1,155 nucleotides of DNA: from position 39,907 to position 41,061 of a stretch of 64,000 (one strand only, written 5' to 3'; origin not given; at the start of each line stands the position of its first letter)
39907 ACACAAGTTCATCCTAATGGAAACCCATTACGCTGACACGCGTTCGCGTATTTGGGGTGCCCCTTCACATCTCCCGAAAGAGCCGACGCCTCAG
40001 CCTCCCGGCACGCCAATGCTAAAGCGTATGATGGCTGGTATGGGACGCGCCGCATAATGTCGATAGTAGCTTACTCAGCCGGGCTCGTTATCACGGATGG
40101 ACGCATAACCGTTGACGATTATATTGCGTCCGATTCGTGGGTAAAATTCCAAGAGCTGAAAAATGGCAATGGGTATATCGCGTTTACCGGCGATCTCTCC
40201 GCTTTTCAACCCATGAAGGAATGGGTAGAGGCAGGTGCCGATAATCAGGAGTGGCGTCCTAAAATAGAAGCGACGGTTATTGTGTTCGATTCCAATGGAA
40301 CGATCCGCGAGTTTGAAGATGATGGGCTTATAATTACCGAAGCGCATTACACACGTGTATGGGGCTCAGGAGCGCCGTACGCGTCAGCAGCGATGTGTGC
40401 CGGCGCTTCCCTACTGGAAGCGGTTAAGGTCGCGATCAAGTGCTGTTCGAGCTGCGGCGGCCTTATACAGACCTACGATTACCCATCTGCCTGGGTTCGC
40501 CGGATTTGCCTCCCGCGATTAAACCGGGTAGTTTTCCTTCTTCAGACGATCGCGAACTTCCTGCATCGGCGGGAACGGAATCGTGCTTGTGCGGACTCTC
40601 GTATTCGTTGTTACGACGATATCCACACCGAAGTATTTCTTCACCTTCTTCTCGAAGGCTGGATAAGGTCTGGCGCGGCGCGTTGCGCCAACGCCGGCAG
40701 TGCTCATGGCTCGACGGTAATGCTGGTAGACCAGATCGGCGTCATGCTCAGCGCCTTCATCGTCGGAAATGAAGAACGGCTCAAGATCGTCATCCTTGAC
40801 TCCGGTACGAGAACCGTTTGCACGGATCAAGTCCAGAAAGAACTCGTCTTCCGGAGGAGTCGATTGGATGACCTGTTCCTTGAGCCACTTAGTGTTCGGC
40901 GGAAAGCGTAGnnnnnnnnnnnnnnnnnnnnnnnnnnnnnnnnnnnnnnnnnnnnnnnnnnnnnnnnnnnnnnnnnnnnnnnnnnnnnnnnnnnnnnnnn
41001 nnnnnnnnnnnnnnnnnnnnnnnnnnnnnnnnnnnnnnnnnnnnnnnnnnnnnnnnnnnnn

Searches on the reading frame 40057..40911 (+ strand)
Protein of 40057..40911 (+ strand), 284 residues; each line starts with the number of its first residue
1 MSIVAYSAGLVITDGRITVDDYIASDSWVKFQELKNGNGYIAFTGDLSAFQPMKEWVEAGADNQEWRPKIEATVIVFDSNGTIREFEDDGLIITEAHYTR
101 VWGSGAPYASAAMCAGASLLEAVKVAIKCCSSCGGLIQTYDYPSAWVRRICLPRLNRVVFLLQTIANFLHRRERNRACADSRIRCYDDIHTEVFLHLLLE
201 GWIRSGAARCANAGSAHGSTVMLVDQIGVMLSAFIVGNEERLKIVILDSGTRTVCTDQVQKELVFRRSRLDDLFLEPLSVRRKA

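Call 55: search_protein_families(library=phrogs, proteins=[window:40057-40911:+], max_evalue=0.01)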
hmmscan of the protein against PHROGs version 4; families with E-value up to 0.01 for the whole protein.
window:40057-40911:+ (284 aa): 1 family
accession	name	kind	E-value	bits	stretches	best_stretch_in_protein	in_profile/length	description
phrog_1040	-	other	8e-25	89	1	1-141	14-155/277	peptidase HslV family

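Call 77: search_protein_families(library=pfam, proteins=[window:40057-40911:+], max_evalue=0.001)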
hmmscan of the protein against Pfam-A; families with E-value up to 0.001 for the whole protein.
window:40057-40911:+ (284 aa): 0 families

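Call 86: search_protein_families(library=ncbifam, proteins=[window:40057-40911:+], max_evalue=0.001)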
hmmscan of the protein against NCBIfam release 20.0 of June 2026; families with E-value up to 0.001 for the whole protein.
window:40057-40911:+ (284 aa): 0 families
